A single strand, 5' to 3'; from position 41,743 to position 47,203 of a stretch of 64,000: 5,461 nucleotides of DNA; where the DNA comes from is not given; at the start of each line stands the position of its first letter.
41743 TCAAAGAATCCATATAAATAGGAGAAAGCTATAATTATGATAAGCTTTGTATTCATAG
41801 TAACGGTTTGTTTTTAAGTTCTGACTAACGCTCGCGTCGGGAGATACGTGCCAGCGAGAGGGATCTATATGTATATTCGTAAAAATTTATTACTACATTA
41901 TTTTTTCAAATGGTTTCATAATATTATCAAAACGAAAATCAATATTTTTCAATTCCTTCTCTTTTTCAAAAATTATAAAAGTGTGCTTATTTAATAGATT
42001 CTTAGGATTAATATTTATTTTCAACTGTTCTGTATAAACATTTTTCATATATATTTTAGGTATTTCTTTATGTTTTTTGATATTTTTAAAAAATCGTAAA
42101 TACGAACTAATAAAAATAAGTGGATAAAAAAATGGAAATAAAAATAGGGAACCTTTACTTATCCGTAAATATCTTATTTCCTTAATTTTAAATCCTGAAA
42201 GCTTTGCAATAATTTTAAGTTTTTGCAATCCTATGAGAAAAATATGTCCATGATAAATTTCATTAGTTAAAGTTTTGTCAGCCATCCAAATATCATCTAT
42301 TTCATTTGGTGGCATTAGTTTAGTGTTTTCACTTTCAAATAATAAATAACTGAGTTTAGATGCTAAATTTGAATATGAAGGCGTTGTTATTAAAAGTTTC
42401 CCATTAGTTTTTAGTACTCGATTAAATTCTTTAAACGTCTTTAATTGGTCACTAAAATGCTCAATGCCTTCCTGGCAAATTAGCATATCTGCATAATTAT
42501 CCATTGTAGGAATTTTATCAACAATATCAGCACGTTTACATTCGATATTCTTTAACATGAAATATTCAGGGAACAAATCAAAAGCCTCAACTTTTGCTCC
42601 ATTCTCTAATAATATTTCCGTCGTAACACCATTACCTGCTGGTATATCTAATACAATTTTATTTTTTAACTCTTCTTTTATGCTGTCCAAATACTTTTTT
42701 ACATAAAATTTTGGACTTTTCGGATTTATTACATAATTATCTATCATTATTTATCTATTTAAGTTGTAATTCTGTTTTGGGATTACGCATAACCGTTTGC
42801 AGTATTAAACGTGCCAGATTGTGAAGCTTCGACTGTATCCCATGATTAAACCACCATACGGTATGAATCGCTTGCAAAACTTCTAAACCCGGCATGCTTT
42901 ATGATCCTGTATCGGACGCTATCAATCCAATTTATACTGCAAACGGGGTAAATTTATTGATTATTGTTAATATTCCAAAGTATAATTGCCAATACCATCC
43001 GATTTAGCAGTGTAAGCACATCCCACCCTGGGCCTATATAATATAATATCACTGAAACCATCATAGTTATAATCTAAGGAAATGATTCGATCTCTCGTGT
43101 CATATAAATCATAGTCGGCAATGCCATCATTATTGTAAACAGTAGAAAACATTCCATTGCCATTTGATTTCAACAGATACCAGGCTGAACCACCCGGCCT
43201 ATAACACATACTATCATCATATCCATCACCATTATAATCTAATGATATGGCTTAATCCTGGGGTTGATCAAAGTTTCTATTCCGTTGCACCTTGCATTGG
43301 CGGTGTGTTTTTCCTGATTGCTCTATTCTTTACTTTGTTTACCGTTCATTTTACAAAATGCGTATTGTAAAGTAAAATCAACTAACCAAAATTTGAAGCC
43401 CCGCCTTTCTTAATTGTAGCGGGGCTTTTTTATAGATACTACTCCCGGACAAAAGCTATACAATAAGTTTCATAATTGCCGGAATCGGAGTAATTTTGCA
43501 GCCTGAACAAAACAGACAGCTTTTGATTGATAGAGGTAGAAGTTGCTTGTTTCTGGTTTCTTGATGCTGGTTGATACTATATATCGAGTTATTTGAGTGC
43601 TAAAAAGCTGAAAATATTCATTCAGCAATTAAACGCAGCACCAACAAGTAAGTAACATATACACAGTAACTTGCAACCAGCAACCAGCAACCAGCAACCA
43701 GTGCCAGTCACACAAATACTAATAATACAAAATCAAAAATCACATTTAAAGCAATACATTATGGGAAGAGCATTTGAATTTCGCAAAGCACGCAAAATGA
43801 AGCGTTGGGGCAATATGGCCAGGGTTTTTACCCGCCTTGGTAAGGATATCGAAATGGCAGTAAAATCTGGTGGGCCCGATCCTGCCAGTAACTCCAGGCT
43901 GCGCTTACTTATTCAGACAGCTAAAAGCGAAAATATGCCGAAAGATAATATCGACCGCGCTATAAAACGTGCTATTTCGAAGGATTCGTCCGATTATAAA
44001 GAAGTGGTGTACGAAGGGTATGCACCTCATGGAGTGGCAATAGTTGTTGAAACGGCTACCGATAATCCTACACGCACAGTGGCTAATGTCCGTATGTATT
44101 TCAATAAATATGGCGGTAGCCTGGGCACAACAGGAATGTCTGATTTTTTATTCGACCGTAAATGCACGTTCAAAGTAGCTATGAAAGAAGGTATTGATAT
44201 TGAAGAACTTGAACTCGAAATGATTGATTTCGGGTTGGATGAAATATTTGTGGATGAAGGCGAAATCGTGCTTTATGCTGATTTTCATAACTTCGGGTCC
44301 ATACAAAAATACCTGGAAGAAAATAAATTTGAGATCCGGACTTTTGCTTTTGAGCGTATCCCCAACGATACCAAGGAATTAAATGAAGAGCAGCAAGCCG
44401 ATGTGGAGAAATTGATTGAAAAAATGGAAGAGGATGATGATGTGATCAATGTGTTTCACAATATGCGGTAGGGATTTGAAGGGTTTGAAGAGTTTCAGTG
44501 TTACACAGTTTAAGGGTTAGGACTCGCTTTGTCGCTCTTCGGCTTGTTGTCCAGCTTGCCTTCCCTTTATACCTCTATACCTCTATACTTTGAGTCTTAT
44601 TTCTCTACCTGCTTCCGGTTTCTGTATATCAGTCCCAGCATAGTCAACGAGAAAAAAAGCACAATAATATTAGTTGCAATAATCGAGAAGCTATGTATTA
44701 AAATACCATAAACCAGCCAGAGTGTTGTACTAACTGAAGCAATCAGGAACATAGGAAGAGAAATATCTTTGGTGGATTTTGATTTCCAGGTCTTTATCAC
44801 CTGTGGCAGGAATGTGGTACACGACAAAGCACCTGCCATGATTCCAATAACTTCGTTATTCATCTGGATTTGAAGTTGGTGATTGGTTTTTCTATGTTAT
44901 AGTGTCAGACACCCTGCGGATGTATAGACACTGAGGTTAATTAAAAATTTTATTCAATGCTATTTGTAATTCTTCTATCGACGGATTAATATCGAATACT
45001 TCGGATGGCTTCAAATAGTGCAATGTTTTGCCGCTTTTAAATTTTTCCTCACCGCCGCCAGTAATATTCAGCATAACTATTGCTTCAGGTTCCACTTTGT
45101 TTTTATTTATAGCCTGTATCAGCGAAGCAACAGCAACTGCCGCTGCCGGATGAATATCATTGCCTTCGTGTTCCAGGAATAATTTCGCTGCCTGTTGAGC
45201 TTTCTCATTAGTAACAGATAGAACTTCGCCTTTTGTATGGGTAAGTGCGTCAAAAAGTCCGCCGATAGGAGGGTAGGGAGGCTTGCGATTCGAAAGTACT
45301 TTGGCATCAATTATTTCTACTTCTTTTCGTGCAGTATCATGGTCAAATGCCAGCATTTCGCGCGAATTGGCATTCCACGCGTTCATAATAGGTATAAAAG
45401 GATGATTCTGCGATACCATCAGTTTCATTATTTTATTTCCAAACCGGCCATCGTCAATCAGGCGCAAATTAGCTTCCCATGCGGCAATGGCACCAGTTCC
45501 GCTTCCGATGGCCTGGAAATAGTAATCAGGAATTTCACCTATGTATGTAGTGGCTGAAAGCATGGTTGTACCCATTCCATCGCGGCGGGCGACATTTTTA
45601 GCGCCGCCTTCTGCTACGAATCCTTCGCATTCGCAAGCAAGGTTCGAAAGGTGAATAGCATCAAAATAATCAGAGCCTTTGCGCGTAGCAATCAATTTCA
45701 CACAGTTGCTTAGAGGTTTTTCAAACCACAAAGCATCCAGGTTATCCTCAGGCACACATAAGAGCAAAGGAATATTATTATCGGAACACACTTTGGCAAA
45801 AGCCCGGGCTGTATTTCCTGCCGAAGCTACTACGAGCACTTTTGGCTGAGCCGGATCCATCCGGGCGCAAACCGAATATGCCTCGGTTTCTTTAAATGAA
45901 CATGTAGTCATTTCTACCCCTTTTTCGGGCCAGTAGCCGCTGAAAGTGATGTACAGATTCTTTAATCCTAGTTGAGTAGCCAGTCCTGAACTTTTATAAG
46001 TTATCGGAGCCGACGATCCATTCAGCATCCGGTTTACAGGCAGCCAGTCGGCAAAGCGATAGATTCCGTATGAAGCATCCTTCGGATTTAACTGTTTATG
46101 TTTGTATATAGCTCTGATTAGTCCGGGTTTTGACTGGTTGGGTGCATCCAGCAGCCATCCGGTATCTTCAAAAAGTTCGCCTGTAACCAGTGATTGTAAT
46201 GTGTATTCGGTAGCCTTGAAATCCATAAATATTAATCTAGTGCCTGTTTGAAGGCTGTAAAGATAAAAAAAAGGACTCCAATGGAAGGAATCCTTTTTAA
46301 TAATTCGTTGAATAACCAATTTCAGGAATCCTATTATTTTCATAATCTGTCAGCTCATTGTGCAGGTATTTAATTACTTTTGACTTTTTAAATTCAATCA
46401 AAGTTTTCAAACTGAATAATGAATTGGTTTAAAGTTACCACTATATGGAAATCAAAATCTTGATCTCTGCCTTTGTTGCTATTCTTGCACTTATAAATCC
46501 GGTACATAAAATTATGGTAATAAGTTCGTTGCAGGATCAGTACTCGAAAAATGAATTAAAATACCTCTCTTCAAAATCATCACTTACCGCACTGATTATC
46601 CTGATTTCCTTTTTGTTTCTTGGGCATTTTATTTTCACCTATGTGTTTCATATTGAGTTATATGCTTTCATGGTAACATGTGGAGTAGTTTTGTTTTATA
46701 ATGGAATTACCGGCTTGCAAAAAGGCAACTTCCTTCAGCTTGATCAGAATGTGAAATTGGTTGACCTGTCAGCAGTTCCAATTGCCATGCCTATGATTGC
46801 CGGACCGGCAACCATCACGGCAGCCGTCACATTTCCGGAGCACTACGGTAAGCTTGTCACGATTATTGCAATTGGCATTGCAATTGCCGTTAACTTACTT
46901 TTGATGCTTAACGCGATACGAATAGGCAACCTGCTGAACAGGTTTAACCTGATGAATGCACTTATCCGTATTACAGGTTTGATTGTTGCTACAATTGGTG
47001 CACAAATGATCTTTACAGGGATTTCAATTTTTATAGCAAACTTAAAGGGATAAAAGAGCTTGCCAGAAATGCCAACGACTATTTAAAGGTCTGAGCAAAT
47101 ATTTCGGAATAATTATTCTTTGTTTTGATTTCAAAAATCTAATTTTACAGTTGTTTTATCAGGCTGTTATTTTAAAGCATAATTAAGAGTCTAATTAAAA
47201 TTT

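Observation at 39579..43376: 3.6-kb AT-rich island bounded by a duplicated hppA 3' end (gene-3'-end-targeting integrative element remnant)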

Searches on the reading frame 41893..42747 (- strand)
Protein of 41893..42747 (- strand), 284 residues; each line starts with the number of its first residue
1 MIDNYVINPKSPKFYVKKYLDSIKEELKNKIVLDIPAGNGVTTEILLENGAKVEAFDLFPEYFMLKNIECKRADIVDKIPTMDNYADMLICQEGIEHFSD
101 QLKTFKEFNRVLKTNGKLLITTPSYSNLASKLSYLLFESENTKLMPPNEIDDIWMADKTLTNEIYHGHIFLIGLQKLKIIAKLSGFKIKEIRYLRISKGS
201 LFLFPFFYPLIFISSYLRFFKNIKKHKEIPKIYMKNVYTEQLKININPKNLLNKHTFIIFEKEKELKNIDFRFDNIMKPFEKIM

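Call 8: search_protein_families(library=pfam, proteins=[window:41893-42747:-], max_evalue=0.01)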
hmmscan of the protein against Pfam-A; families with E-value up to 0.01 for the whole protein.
window:41893-42747:- (284 aa): 7 families
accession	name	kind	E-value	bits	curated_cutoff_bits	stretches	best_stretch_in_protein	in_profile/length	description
PF13489.12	Methyltransf_23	-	2.2e-12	47.4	27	1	25-188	19-161/164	Methyltransferase domain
PF08241.18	Methyltransf_11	-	1.7e-11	45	21.2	1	33-120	1-95/95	Methyltransferase domain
PF13847.12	Methyltransf_31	-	3.3e-08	33.8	27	1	65-129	53-119/145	Methyltransferase domain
PF13649.12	Methyltransf_25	-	7.3e-08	33.4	27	1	32-116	1-97/97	Methyltransferase domain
PF05148.21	Methyltransf_8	-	2.7e-05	24.6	27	1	12-122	56-158/219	Hypothetical methyltransferase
PF01209.24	Ubie_methyltran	-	0.00037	20.4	20.1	1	77-124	108-155/233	ubiE/COQ5 methyltransferase family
PF08242.18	Methyltransf_12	-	0.0017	19.5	30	1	33-118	1-98/98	Methyltransferase domain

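Call 34: find_homologous_proteins(query=window:41893-42744:-, max_evalue=0.00001)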
Query window:41893-42744:- (283 aa): 1786 proteins with E <= 0.00001 among 3372 candidates; the best 120 are listed.
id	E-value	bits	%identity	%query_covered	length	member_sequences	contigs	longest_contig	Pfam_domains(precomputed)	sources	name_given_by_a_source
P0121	3.4e-181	619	100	100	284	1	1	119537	PF13847.13,PF13489.13,PF13649.13,PF08241.19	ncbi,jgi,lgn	ncbi:MAG: class I SAM-dependent methyltransferase [Lentimicrobiaceae bacterium]|jgi:ubiquinone/menaq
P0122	4.9e-180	615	99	100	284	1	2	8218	PF13847.13,PF13489.13,PF13649.13,PF08241.19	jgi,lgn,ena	-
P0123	3.0e-178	609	98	100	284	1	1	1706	PF13847.13,PF13489.13,PF13649.13,PF08241.19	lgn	-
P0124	1.9e-177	607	97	100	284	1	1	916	PF13847.13,PF13489.13,PF13649.13,PF08241.19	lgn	-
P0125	2.5e-177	606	97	100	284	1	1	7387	PF13847.13,PF13489.13,PF13649.13,PF05148.22,PF08241.19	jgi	-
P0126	9.0e-172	588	94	100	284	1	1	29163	PF13847.13,PF13489.13,PF13649.13,PF08241.19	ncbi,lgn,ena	-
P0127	5.0e-163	559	88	100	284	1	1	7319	PF13847.13,PF13489.13,PF13649.13,PF08241.19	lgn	-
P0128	3.3e-154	530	84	100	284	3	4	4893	PF13847.13,PF13489.13,PF13649.13,PF08241.19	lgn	-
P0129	3.8e-154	530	84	100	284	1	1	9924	PF13847.13,PF13489.13,PF13649.13,PF08241.19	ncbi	-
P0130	8.2e-154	529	84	100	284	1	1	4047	PF13847.13,PF13489.13,PF13649.13,PF08241.19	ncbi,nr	ncbi:MAG: class I SAM-dependent methyltransferase [Bacteroidetes bacterium]|nr:class I SAM-dependent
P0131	9.8e-154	529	84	100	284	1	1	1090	PF13847.13,PF13489.13,PF13649.13,PF05148.22,PF08241.19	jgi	-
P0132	1.1e-153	529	84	100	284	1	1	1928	PF13847.13,PF13489.13,PF13649.13,PF08241.19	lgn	-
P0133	1.4e-153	528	83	100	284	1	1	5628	PF13847.13,PF13489.13,PF13649.13,PF08241.19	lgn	-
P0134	2.6e-152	524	84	100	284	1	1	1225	PF13847.13,PF13489.13,PF13649.13,PF08241.19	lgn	-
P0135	7.2e-152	523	84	100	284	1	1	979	PF13847.13,PF13489.13,PF13649.13,PF05148.22,PF08241.19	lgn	-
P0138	1.5e-151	522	82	100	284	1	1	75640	PF13847.13,PF13489.13,PF13649.13,PF08241.19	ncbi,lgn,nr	ncbi:MAG: class I SAM-dependent methyltransferase [Bacteroidales bacterium]|nr:class I SAM-dependent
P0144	4.0e-151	520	83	100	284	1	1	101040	PF13847.13,PF13489.13,PF13649.13,PF08241.19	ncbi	ncbi:MAG: methyltransferase domain-containing protein [Bacteroidota bacterium]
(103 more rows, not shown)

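Call 35: find_encoding_contigs(protein=P0126, flank=10000, max_places=2)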
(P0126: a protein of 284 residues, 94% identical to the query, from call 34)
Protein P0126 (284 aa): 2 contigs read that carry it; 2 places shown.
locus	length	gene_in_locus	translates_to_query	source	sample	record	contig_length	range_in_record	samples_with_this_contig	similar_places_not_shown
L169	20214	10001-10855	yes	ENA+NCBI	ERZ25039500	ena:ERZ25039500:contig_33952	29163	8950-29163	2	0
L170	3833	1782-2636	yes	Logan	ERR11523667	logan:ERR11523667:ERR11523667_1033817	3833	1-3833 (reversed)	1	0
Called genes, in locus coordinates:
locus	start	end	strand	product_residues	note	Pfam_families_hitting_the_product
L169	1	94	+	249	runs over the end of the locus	PF00578:AhpC-TSA, PF08534:Redoxin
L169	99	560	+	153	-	-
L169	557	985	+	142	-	PF03013:Pyr_excise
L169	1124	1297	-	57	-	-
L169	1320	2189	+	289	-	PF18962:Por_Secre_tail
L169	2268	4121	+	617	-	-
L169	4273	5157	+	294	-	-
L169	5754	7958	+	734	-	-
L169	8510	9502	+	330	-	PF11288:DUF3089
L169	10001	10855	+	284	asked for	PF13489:Methyltransf_23, PF13847:Methyltransf_31, PF08241:Methyltransf_11, PF13649:Methyltransf_25 (weak)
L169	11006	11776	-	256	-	PF09603:Fib_succ_major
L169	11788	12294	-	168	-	PF18962:Por_Secre_tail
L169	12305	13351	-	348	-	PF18962:Por_Secre_tail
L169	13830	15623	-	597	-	PF00515:TPR_1 (faint), PF07719:TPR_2 (faint), PF13374:TPR_10 (faint), PF13424:TPR_12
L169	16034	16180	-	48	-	-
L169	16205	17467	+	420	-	PF09603:Fib_succ_major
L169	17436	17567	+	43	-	-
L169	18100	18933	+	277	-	PF02900:LigB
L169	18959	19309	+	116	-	PF04993:TfoX_N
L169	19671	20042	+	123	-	-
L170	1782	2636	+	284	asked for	PF13489:Methyltransf_23, PF13847:Methyltransf_31, PF08241:Methyltransf_11, PF13649:Methyltransf_25 (weak)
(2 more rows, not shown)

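Call 36: find_encoding_contigs(protein=P0138, flank=10000, max_places=2)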
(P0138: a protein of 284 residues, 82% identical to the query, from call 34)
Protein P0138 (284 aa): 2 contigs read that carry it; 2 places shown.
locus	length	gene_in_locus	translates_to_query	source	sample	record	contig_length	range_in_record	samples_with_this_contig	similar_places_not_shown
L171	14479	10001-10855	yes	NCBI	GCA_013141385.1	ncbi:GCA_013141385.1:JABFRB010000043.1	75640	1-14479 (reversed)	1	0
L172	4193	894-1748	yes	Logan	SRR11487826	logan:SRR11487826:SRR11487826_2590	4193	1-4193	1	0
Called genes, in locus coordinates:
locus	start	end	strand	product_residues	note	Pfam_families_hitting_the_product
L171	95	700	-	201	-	PF00583:Acetyltransf_1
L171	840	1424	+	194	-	PF13542:HTH_Tnp_ISL3 (weak), PF01610:DDE_Tnp_ISL3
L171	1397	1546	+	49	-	PF01610:DDE_Tnp_ISL3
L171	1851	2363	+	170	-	PF00731:AIRC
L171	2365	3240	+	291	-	-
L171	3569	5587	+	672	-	PF12836:HHH_3 (weak)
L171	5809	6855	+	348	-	PF04055:Radical_SAM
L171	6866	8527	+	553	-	PF01582:TIR (weak), PF07719:TPR_2 (faint), PF13181:TPR_8 (faint), PF00515:TPR_1 (weak), PF13176:TPR_7 (faint), PF13374:TPR_10 (faint), PF13424:TPR_12 (weak)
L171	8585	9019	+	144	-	PF01582:TIR, PF13676:TIR_2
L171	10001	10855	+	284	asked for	PF13489:Methyltransf_23, PF08241:Methyltransf_11, PF13649:Methyltransf_25 (weak), PF13847:Methyltransf_31 (weak)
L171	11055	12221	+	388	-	PF01839:FG-GAP (faint), PF13517:FG-GAP_3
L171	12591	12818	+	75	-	-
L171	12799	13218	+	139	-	PF01850:PIN (weak), PF13470:PIN_3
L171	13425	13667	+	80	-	-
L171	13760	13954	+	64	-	-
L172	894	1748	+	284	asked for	PF13489:Methyltransf_23, PF08241:Methyltransf_11, PF13649:Methyltransf_25 (weak), PF13847:Methyltransf_31 (weak)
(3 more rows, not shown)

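Call 37: find_encoding_contigs(protein=P0144, flank=10000, max_places=2)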
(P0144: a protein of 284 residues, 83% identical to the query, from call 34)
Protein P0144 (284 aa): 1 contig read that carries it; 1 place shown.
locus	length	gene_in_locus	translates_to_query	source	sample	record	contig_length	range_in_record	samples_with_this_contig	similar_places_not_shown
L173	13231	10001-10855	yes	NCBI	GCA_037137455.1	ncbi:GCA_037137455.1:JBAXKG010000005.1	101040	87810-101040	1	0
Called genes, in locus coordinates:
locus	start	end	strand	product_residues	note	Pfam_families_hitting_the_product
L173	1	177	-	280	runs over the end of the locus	PF02254:TrkA_N (faint), PF03807:F420_oxidored (weak), PF02153:PDH_N, PF20463:PDH_C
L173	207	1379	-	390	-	PF00155:Aminotran_1_2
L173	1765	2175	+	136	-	PF05014:Nuc_deoxyrib_tr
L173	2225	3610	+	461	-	PF00128:Alpha-amylase, PF14701:hDGE_amylase (weak)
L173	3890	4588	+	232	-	PF12103:Lipl32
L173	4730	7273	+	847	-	PF00690:Cation_ATPase_N (weak), PF00122:E1-E2_ATPase, PF00702:Hydrolase, PF13246:Cation_ATPase, PF08282:Hydrolase_3 (faint), PF00689:Cation_ATPase_C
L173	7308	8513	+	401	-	PF01103:Omp85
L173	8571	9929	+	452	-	PF13860:FlgD_ig (weak)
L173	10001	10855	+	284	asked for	PF13489:Methyltransf_23, PF08241:Methyltransf_11, PF13649:Methyltransf_25 (faint), PF13847:Methyltransf_31 (weak)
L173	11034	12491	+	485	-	PF00171:Aldedh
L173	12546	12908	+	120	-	-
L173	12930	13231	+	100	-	PF00202:Aminotran_3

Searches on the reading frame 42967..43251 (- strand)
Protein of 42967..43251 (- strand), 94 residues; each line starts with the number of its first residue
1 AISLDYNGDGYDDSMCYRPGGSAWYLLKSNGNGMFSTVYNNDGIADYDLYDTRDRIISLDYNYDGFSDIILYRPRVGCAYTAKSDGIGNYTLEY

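Call 8: search_protein_families(library=pfam, proteins=[window:42967-43251:-], max_evalue=0.01)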
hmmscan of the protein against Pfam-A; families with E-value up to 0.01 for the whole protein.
window:42967-43251:- (94 aa): 1 family
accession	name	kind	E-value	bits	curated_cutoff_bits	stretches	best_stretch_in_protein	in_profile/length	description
PF13517.12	FG-GAP_3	-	2.1e-05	25.4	26.9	1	5-70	1-60/61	FG-GAP-like repeat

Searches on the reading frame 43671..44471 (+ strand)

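Call 8: search_protein_families(library=pfam, proteins=[window:43671-44471:+], max_evalue=0.01)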
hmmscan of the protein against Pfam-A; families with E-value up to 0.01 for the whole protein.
window:43671-44471:+ (266 aa): 2 families
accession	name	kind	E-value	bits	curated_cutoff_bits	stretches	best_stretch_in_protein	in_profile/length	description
PF01709.26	Transcrip_reg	-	2.7e-49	167.4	27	1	109-265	1-160/160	TACO1/YebC second and third domain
PF20772.2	TACO1_YebC_N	-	2.5e-27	95.6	36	1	34-101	2-70/73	TACO1/YebC protein N-terminal domain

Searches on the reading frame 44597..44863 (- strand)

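Call 8: search_protein_families(library=pfam, proteins=[window:44597-44863:-], max_evalue=0.01)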
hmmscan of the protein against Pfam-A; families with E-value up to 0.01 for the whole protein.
window:44597-44863:- (88 aa): 2 families
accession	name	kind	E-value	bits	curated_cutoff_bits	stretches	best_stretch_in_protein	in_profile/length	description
PF04193.19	PQ-loop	-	3.2e-12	46.4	22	1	4-58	3-57/61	PQ loop repeat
PF03083.21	MtN3_slv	-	4e-11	43.2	23.7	1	14-79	11-79/87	Sugar efflux transporter for intercellular exchange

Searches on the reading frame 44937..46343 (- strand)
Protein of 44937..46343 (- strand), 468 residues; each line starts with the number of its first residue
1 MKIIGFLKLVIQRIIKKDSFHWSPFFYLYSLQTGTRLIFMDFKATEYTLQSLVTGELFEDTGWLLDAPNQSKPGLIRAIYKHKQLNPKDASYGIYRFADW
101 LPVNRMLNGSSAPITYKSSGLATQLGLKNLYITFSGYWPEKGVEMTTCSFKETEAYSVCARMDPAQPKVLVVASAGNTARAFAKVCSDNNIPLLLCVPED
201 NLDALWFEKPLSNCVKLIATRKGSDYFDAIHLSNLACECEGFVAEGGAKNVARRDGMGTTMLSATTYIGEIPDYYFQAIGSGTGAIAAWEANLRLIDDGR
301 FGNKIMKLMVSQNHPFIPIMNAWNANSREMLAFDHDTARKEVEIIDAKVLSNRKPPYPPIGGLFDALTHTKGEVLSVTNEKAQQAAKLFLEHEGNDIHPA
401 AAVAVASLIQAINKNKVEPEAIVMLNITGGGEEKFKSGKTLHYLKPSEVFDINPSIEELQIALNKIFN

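Call 8: search_protein_families(library=pfam, proteins=[window:44937-46343:-], max_evalue=0.01)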
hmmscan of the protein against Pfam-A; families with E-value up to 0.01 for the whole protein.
window:44937-46343:- (468 aa): 1 family
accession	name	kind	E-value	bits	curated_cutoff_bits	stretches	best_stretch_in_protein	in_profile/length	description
PF00291.31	PALP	-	6.1e-22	78.7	35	1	146-429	33-295/295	Pyridoxal-phosphate dependent enzyme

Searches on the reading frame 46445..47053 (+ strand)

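Call 58: search_protein_families(library=pfam, proteins=[window:46445-47053:+], max_evalue=0.001)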
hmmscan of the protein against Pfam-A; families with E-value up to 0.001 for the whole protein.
window:46445-47053:+ (202 aa): 1 family
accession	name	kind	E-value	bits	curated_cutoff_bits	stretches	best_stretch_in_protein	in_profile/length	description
PF01914.23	MarC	-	2.7e-29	102.5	23.9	1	4-194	2-200/203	MarC family integral membrane protein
